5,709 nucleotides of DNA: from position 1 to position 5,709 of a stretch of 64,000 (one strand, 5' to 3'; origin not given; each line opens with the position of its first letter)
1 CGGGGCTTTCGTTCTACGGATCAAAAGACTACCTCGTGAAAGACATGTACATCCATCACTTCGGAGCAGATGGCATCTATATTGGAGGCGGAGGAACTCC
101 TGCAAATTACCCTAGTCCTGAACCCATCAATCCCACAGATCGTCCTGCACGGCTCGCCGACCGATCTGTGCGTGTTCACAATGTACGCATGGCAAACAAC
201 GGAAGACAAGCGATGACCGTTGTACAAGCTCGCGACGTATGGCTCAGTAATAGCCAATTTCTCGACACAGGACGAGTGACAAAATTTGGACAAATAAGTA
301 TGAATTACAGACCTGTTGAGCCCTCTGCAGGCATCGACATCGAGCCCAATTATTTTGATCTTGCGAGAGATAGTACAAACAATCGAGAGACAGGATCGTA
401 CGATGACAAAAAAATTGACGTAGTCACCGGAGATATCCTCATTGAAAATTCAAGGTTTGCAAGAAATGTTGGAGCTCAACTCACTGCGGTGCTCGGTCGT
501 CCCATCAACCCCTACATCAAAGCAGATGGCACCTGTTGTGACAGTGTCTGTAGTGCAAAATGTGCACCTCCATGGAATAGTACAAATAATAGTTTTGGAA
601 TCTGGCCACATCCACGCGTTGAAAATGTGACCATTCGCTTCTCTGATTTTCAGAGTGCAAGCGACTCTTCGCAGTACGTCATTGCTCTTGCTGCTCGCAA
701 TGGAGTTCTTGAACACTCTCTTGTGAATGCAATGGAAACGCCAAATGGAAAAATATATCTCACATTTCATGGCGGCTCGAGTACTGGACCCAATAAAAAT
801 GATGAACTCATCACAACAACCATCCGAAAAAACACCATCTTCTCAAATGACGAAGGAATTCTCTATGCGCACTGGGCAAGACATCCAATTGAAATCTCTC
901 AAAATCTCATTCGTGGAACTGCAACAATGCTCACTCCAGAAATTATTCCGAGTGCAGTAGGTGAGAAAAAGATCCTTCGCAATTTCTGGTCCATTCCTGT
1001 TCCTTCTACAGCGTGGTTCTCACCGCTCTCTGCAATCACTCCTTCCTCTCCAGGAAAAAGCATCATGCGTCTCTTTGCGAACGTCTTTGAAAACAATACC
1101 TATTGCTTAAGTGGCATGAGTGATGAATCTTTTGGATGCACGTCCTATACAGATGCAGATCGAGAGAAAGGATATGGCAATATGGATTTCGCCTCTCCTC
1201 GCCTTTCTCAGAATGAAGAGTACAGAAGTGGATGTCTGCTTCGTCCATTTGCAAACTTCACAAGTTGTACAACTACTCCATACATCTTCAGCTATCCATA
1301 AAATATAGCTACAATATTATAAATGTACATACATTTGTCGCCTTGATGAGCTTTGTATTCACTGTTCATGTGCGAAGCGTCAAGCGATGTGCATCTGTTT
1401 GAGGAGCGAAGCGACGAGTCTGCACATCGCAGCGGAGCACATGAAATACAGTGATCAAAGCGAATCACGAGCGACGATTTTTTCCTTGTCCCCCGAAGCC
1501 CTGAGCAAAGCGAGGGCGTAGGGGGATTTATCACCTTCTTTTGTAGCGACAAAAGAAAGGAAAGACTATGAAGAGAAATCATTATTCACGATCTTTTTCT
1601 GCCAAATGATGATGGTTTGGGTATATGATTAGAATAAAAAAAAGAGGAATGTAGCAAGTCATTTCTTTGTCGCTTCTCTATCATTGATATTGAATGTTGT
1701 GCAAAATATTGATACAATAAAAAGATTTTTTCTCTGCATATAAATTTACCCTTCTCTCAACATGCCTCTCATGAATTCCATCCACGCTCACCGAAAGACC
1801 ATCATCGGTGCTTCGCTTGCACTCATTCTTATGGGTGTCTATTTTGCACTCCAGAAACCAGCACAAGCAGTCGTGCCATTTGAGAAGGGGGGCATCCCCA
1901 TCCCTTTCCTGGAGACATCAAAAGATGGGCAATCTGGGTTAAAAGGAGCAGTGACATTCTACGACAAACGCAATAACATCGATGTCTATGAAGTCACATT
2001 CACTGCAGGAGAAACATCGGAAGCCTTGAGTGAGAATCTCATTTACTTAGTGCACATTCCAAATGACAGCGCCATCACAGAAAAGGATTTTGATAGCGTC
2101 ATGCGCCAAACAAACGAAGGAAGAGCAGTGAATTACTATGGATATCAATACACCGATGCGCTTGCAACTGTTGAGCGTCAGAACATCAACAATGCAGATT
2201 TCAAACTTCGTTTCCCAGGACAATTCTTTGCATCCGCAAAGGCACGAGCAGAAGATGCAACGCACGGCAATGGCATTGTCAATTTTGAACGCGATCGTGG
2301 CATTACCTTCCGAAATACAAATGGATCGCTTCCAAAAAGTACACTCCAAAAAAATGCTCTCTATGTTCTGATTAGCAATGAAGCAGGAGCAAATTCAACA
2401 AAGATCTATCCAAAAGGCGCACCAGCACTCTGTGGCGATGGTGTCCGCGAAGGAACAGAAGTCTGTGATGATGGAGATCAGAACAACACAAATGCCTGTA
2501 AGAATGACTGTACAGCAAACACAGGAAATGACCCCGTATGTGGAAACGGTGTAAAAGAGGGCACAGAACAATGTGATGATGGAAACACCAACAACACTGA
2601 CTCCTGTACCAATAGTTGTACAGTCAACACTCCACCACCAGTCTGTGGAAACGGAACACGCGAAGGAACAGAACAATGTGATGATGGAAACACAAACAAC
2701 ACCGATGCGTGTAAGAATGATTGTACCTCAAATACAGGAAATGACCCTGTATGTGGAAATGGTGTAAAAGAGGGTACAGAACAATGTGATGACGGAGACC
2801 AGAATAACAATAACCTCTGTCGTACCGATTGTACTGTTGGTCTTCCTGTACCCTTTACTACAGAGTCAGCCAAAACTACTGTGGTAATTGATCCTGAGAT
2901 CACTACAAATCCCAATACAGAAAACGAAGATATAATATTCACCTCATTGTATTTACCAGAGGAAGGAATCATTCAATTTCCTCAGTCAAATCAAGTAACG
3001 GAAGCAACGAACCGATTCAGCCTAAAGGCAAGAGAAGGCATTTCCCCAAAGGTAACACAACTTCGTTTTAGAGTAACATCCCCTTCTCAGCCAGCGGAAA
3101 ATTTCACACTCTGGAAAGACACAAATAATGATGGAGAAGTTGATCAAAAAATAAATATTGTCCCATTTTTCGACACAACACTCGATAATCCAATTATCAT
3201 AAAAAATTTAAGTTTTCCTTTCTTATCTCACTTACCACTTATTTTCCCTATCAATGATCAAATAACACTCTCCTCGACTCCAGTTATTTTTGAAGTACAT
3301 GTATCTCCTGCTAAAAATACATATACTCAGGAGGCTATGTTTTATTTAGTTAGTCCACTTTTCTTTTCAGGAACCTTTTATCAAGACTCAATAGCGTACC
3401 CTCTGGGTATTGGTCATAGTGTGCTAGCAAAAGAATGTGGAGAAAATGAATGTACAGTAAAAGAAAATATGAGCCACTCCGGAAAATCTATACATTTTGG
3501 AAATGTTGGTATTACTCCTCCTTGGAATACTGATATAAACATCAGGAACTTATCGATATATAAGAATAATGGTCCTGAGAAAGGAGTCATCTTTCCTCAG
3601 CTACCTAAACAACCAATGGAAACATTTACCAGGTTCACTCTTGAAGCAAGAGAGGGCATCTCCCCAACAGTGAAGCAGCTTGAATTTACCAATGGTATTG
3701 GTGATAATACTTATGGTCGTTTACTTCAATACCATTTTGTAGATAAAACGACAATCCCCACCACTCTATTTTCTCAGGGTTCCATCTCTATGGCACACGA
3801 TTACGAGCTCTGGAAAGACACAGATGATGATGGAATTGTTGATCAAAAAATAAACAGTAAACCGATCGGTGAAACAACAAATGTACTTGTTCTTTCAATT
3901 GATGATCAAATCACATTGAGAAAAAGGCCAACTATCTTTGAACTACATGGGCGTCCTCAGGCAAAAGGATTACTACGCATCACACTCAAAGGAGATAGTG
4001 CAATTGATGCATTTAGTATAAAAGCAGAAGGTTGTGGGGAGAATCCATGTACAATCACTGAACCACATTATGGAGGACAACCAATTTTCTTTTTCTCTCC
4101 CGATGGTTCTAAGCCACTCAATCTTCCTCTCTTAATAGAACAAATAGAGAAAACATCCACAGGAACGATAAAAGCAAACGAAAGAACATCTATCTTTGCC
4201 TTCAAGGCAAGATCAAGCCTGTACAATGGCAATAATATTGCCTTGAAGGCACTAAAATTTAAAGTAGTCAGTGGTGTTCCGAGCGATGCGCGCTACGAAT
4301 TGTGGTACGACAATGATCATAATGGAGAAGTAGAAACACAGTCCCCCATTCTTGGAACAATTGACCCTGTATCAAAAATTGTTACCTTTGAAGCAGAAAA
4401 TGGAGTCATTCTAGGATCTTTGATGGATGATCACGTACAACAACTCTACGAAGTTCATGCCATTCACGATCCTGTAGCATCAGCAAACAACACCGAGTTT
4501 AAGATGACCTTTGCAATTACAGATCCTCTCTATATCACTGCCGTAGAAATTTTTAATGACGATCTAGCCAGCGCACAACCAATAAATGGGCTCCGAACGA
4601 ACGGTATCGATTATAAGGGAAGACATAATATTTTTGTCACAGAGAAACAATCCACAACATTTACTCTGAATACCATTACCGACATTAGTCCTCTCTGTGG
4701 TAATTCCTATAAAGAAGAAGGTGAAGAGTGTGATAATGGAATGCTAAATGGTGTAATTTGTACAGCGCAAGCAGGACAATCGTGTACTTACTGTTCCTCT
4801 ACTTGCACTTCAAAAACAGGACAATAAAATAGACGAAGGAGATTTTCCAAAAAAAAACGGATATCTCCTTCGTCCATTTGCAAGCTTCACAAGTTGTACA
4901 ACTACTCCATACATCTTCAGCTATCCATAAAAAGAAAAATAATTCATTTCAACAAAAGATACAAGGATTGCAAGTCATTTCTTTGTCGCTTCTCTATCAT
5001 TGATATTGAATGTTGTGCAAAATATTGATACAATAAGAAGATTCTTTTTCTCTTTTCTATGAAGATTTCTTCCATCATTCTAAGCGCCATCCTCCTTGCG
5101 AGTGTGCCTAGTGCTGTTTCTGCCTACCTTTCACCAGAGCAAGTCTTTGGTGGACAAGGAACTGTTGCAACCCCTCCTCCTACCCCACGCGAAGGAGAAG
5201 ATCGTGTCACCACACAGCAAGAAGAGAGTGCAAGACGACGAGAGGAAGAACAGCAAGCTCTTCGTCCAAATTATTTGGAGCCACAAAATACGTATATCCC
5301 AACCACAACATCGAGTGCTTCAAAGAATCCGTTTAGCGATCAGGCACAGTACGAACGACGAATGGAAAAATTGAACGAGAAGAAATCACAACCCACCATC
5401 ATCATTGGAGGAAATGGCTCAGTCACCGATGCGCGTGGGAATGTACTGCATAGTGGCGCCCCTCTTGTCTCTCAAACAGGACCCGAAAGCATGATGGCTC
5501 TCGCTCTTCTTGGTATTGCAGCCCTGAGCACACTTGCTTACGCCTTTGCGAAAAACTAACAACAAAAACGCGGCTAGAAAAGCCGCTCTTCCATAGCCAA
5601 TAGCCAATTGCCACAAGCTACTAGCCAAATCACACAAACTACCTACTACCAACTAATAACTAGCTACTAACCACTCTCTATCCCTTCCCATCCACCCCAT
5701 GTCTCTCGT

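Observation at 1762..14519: Tandem array of five cysteine-rich-repeat proteins, four of them carrying dockerin-like Ca-loop pairs, bracketed by two pectate-lyase-fold proteins: possible modular surface assembly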

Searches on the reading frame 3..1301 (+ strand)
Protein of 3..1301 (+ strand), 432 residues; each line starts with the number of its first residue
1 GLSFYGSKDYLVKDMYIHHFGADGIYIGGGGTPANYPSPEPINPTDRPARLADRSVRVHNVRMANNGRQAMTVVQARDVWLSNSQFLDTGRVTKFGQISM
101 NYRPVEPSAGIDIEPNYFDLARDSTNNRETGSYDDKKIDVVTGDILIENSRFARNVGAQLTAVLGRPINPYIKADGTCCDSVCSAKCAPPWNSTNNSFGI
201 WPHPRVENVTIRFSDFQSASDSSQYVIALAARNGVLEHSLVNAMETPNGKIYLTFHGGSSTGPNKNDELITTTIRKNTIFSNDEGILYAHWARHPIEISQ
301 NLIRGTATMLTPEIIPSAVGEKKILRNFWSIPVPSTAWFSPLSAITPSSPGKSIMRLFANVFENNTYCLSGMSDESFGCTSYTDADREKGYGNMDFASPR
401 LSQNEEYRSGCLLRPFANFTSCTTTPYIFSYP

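Call 4: search_protein_families(library=pfam, proteins=[window:3-1301:+], max_evalue=1)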
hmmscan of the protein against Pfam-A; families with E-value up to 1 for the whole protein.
window:3-1301:+ (432 aa): 2 families
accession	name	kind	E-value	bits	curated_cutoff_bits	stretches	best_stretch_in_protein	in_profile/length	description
PF13229.12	Beta_helix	-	0.00016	21.7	25.9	2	1-97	2-69/158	Right handed beta helix region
PF08080.17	zf-RNPHF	-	0.76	10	22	1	366-383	11-28/36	RNPHF zinc finger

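Call 5: search_protein_families(library=ncbifam, proteins=[window:3-1301:+], max_evalue=1)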
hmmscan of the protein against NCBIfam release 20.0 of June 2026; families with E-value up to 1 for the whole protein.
window:3-1301:+ (432 aa): 0 families

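Call 27: search_solved_structures(query=window:3-1301:+, max_evalue=1)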
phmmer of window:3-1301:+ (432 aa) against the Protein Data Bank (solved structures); distinct sequences matched with E-value up to 1: 0.

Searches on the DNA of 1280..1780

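Call 100: search_rna_families(source=window, start=1280, end=1780, threshold=evalue, max_evalue=1)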
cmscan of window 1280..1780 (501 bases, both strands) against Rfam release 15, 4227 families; matches with E-value up to 1: 0.
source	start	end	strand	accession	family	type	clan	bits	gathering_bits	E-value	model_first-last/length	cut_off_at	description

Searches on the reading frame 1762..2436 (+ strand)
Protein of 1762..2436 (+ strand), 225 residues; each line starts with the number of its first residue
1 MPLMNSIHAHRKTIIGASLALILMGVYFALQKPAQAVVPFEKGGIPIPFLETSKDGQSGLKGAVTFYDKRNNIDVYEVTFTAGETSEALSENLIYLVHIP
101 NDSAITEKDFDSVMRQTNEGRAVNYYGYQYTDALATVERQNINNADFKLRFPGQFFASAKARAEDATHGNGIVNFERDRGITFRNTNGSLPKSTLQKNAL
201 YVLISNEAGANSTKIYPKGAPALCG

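Call 62: find_related_loci(query=A4, collection=metagenome_contigs, flank=10000)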
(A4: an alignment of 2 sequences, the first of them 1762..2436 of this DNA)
Query A4 (225 aa) in metagenome_contigs; peptide patterns used: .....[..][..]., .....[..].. (x = any residue, [..] = any of these).
180 stretches matched a pattern, but none encodes a relative of the query by tblastn (E <= 1e-3).

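Call 103: search_solved_structures(query=A9, max_evalue=10, show_alignments=1)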
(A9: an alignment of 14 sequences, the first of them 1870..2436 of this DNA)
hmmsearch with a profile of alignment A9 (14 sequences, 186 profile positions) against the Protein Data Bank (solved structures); distinct sequences matched with E-value up to 10: 7.
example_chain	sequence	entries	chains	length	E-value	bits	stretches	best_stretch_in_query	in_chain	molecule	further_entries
4v91_O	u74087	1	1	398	0.024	17.3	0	84-137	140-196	UL13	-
1fnu_A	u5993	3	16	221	0.099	15.3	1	41-107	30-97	EXOTOXIN TYPE A PRECURSOR (ALLELE 1)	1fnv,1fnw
1l0x_B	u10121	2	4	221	0.11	15.2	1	41-107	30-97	Exotoxin type A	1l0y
1ha5_A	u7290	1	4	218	0.12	15.1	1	41-107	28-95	STREPTOCOCCAL PYOGENIC EXOTOXIN A1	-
1uup_A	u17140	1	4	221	0.12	15.1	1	41-107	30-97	EXOTOXIN TYPE A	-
1b1z_A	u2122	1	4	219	0.12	15.1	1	41-107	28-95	PROTEIN (TOXIN)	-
4bob_A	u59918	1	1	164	0.53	12.9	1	75-100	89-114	ERPP PROTEIN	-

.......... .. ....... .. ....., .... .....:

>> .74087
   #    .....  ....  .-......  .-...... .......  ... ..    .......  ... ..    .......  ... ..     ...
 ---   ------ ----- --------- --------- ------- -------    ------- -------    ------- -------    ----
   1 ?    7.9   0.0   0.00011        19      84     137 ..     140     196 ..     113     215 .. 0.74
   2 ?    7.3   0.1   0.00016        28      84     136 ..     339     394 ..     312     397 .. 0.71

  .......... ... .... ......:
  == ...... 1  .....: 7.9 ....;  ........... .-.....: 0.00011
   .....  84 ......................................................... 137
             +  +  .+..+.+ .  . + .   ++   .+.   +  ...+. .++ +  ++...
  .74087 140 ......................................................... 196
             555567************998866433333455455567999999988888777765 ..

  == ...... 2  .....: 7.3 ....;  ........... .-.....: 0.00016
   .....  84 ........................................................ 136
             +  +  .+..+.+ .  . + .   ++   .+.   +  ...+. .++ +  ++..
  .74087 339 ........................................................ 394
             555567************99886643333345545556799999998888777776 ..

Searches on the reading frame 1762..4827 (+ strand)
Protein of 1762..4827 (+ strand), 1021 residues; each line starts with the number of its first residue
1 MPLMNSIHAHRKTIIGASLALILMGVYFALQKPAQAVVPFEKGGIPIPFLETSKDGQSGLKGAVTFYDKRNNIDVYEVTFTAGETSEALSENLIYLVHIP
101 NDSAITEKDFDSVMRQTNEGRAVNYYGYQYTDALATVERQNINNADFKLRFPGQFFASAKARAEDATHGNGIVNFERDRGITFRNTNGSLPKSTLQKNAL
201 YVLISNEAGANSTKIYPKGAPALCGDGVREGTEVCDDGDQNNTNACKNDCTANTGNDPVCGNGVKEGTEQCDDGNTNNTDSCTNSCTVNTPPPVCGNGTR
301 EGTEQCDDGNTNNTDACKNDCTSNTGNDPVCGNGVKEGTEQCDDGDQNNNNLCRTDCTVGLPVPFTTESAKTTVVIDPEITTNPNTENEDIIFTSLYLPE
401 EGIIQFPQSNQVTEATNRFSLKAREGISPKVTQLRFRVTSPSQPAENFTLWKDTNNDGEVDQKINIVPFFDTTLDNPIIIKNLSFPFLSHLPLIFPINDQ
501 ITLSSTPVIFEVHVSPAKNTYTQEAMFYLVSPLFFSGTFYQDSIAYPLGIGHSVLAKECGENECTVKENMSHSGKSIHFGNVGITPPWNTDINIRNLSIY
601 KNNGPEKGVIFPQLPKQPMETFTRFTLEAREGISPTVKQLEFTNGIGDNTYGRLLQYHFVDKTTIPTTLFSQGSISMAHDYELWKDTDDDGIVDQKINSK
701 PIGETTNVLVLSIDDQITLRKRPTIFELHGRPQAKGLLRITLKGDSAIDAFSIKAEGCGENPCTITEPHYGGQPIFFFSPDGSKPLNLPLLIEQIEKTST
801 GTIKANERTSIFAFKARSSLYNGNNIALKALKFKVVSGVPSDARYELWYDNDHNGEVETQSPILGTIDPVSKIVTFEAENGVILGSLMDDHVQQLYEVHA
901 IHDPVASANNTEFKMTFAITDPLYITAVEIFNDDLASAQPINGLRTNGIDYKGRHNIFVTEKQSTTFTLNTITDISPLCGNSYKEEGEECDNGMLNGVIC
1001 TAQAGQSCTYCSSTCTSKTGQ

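Call 4: search_protein_families(library=pfam, proteins=[window:1762-4827:+], max_evalue=1)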
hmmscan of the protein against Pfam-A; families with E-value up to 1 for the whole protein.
window:1762-4827:+ (1021 aa): 1 family
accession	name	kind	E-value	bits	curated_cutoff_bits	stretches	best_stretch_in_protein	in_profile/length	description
PF13948.11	DUF4215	-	3.8e-16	59.6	27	4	258-286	19-46/47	Domain of unknown function (DUF4215)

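Call 5: search_protein_families(library=ncbifam, proteins=[window:1762-4827:+], max_evalue=1)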
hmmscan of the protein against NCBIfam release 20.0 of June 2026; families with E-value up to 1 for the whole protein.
window:1762-4827:+ (1021 aa): 2 families
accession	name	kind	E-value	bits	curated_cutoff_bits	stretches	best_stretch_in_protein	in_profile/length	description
TIGR02232.1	myxo_disulf_rpt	repeat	1.6e-19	69.4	20.8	4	294-325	3-34/38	cysteine-rich acidic repeat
NF045830.1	MYPU_1760_HExxH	subfamily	0.061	12.5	175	1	446-466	468-488/509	MYPU_1760 family metalloprotease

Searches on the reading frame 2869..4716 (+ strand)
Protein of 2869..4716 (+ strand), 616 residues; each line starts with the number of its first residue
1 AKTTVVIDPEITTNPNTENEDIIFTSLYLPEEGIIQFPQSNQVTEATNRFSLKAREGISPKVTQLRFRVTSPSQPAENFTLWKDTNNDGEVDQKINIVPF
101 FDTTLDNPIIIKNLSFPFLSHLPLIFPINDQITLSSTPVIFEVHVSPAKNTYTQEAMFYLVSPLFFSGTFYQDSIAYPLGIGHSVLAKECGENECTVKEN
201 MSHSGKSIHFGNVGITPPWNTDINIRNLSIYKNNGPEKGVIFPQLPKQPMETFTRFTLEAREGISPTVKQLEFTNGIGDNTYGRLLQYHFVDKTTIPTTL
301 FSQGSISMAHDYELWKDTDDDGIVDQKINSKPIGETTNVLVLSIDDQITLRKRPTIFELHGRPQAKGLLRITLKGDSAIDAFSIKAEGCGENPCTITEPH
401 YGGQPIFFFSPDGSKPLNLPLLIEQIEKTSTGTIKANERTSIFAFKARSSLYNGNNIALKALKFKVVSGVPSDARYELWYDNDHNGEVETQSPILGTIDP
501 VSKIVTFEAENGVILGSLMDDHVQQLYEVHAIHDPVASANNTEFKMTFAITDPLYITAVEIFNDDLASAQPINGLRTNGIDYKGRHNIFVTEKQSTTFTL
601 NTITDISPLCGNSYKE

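Call 28: find_homologous_proteins(query=window:2869-4716:+, max_evalue=0.001)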
Query window:2869-4716:+ (616 aa): 1 proteins with E <= 0.001 among 7780 candidates.
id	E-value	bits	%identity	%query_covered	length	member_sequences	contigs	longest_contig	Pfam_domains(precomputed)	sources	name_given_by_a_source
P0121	0.0e+0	1404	100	100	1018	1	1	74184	PF13948.12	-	-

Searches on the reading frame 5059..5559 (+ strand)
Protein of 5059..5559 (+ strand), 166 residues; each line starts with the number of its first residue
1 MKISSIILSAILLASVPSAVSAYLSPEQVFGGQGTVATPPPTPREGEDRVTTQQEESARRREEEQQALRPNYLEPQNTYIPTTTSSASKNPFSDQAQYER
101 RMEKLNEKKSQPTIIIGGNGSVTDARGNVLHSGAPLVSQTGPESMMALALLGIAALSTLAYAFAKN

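Call 4: search_protein_families(library=pfam, proteins=[window:5059-5559:+], max_evalue=1)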
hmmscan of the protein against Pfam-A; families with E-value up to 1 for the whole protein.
window:5059-5559:+ (166 aa): 1 family
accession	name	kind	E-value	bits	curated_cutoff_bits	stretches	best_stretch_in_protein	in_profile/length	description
PF00365.25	PFK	-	0.036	13.9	30.9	1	85-126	67-108/277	Phosphofructokinase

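Call 5: search_protein_families(library=ncbifam, proteins=[window:5059-5559:+], max_evalue=1)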
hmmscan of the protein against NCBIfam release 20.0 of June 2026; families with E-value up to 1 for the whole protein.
window:5059-5559:+ (166 aa): 3 families
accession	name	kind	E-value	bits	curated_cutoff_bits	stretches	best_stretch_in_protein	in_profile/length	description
TIGR01167.1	LPXTG_anchor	domain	0.024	15.3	15.9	1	139-165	4-30/34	LPXTG cell wall anchor domain-containing protein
NF002872.1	PRK03202.1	subfamily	0.027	13.5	253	1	82-126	65-109/323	ATP-dependent 6-phosphofructokinase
TIGR02483.1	PFK_mixed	subfamily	0.19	10.7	430.55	1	83-127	67-112/325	phosphofructokinase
